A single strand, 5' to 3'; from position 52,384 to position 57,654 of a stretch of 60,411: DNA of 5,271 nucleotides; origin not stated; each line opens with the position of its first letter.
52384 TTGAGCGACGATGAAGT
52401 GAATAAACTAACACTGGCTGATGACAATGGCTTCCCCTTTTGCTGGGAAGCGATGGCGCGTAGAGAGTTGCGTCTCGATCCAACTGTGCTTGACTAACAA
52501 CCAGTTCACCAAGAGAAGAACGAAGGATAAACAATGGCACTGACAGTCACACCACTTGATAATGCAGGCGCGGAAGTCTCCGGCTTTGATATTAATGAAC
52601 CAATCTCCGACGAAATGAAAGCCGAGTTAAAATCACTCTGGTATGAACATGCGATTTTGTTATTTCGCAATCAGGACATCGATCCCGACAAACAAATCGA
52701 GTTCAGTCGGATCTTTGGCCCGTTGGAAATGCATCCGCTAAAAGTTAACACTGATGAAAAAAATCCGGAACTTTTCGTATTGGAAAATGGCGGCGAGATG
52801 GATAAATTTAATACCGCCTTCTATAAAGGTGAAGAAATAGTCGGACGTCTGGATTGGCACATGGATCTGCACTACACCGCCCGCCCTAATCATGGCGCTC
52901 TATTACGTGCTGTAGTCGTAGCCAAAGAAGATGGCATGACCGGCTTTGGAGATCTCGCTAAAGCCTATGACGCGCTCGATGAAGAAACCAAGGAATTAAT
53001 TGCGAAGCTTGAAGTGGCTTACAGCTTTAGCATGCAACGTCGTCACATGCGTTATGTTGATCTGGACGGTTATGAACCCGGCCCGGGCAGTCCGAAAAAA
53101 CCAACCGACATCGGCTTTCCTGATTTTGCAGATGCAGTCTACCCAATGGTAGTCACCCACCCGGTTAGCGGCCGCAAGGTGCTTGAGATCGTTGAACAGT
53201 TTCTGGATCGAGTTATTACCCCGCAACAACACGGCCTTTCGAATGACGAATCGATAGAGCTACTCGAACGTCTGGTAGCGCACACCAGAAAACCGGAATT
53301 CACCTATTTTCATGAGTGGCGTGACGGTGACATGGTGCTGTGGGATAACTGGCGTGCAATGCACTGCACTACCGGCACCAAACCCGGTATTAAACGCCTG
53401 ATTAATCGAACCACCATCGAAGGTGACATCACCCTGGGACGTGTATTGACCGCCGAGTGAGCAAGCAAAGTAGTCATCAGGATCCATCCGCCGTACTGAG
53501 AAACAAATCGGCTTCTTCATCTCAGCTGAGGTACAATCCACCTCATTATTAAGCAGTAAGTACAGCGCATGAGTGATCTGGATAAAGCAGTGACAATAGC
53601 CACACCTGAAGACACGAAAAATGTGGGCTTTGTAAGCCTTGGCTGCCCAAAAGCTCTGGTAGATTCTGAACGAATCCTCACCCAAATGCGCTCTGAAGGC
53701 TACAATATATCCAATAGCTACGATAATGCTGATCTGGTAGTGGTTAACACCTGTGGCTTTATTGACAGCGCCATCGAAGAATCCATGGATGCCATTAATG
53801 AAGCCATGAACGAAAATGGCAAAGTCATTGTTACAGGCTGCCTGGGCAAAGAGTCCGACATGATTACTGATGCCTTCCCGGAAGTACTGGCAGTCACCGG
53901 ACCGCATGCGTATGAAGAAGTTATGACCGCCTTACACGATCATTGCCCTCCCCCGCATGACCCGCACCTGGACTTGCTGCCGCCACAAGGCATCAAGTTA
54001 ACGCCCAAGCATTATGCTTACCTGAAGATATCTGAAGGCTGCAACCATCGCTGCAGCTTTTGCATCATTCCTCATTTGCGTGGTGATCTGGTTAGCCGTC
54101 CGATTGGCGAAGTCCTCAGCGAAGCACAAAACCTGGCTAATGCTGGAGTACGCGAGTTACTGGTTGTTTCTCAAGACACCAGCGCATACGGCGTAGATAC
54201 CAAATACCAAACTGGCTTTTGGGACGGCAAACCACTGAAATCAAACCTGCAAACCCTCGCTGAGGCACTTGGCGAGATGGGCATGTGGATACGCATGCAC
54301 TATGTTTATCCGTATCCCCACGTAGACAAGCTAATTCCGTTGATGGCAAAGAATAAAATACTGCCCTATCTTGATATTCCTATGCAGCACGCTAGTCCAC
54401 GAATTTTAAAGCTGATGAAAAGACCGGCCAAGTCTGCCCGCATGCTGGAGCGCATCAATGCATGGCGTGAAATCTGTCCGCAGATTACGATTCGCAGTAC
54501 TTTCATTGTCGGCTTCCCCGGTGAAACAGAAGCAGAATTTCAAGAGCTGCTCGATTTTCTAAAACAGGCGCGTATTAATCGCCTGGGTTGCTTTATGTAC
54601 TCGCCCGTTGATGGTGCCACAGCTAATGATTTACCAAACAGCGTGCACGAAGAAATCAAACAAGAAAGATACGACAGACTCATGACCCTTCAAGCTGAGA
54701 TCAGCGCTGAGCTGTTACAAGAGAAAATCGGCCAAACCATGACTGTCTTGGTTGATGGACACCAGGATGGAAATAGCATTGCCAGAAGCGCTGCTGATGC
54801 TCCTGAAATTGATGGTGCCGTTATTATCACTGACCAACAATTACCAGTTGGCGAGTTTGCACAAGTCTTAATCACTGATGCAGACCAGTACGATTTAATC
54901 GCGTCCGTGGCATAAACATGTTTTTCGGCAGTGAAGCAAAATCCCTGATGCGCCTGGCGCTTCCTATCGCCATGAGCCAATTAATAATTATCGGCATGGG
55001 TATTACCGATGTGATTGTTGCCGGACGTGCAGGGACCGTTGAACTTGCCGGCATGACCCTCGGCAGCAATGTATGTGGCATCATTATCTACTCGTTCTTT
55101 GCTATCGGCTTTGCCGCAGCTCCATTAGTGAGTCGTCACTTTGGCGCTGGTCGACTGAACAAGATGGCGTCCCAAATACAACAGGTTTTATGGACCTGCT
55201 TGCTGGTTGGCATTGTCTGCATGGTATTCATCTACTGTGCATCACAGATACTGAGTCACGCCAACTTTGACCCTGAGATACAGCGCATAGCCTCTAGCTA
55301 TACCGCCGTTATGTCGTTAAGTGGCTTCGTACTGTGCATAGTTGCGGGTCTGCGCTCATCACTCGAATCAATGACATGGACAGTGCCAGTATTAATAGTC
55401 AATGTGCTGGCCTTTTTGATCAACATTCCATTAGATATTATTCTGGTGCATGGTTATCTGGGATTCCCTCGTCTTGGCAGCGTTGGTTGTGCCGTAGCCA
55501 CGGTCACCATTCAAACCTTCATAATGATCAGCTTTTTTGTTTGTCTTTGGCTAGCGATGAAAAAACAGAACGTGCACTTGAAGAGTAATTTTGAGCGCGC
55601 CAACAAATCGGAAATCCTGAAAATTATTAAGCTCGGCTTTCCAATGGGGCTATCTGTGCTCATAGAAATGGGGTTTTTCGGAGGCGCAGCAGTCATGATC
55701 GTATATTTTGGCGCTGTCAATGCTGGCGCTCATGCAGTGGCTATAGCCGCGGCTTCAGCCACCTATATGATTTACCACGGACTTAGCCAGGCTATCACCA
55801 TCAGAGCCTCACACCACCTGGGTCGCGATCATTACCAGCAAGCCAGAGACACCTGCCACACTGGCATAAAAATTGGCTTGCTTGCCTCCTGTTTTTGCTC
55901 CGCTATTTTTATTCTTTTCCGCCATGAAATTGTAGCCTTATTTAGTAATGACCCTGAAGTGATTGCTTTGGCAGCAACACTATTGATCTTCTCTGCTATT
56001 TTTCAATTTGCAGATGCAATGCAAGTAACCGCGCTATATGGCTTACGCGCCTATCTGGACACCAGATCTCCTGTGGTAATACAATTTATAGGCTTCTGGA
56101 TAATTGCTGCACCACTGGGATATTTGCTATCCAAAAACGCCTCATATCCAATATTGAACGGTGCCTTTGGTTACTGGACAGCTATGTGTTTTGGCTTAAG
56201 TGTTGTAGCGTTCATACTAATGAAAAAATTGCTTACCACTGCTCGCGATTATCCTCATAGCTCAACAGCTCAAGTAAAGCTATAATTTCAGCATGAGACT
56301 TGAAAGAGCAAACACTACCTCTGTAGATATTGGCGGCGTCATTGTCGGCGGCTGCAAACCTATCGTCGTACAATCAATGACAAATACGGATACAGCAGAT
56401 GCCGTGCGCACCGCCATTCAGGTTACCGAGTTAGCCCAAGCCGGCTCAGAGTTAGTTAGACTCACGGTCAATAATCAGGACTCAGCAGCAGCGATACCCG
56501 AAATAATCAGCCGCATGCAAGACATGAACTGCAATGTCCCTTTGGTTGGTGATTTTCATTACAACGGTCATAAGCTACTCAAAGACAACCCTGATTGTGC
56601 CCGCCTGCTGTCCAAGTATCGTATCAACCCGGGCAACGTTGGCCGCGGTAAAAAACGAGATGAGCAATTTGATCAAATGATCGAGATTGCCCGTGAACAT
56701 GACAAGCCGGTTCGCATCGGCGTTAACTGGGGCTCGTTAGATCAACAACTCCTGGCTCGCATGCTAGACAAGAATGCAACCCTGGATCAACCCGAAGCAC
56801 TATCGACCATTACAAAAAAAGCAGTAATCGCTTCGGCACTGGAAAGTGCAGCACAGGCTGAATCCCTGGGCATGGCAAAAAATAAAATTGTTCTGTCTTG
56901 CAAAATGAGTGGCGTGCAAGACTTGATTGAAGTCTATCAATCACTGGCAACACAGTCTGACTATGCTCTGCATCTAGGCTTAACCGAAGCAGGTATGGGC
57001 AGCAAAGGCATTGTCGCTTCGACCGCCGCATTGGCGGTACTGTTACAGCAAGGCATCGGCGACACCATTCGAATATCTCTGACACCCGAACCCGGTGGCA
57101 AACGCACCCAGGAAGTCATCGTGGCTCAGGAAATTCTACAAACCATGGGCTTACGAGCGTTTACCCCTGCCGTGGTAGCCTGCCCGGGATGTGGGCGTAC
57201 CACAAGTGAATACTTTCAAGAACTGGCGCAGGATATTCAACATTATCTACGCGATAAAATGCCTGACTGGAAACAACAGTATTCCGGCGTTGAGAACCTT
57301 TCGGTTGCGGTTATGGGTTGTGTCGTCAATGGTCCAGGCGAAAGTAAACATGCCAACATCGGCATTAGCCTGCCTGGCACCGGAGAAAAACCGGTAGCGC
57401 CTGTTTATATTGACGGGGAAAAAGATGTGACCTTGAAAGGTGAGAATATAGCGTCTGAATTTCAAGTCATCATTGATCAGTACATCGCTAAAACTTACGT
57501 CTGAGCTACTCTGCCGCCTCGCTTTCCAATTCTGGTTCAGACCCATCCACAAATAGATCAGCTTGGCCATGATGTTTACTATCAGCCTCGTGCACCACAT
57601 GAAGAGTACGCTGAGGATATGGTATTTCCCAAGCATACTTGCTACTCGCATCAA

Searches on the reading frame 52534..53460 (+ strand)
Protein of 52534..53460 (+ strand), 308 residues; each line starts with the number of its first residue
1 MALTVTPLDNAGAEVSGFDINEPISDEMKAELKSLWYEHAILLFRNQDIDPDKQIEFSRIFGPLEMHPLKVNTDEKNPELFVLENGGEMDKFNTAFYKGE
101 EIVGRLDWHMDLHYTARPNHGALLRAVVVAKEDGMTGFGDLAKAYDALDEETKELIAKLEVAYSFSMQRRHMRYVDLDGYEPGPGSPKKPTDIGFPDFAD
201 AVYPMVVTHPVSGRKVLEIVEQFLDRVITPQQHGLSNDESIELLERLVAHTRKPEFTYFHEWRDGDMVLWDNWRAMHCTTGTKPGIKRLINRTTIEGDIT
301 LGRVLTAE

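Call 11: search_protein_families(library=pfam, proteins=[window:52534-53460:+], max_evalue=0.001)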
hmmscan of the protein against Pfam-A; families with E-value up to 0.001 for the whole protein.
window:52534-53460:+ (308 aa): 1 family
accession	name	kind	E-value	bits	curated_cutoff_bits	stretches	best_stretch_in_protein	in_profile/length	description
PF02668.22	TauD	-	3.4e-60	204.7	27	1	5-294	2-267/267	Taurine catabolism dioxygenase TauD, TfdA family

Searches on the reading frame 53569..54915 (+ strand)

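Call 11: search_protein_families(library=pfam, proteins=[window:53569-54915:+], max_evalue=0.001)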
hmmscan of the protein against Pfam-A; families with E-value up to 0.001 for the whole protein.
window:53569-54915:+ (448 aa): 4 families
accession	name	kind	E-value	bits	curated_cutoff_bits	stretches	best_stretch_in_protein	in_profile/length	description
PF04055.27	Radical_SAM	-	2.2e-24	86.9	29.5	1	153-331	2-166/166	Radical SAM superfamily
PF18693.7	TRAM_2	-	2.3e-20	73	27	1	387-447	1-62/63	TRAM domain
PF00919.26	UPF0004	-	1e-19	70.8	27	1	19-108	2-95/98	Uncharacterized protein family UPF0004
PF01938.26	TRAM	-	1.7e-05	25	21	1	385-447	2-60/61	TRAM domain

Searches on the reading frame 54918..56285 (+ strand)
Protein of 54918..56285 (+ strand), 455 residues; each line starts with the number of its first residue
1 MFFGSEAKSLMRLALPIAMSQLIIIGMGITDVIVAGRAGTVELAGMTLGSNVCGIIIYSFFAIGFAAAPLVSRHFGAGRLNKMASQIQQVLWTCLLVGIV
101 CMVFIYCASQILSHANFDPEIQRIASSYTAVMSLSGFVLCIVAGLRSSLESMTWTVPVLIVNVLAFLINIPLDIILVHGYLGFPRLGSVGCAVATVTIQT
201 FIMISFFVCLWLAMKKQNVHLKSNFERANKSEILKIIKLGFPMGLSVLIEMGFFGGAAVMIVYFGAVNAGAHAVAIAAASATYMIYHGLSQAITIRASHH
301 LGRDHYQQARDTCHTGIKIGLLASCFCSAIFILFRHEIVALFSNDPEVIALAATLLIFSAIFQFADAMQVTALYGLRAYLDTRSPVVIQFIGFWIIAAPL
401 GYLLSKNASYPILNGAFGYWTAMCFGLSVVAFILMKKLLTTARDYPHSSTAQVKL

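Call 57: search_protein_families(library=pfam, proteins=[window:54918-56285:+], max_evalue=0.01)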
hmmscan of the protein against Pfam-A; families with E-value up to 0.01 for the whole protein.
window:54918-56285:+ (455 aa): 1 family
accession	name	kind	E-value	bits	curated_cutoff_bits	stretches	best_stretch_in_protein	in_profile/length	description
PF01554.23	MatE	-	2e-52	177.6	24.9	2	242-403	1-161/161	MatE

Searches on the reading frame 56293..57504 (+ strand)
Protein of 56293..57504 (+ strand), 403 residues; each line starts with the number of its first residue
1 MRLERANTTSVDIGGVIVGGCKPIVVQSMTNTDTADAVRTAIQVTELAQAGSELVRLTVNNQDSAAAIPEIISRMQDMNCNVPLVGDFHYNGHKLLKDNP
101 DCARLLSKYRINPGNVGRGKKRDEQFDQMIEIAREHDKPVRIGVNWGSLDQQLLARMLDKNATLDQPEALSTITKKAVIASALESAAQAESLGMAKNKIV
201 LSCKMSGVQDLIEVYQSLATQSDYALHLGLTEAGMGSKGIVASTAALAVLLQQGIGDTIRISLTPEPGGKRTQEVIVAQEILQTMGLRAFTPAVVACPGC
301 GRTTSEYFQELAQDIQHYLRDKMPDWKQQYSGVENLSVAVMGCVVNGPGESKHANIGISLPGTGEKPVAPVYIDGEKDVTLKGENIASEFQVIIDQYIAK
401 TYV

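Call 57: search_protein_families(library=pfam, proteins=[window:56293-57504:+], max_evalue=0.01)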
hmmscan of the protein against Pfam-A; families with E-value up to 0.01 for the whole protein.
window:56293-57504:+ (403 aa): 1 family
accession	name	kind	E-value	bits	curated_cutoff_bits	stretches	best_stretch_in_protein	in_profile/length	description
PF04551.19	GcpE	-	4.6e-113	378.1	32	1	8-395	1-342/343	GcpE protein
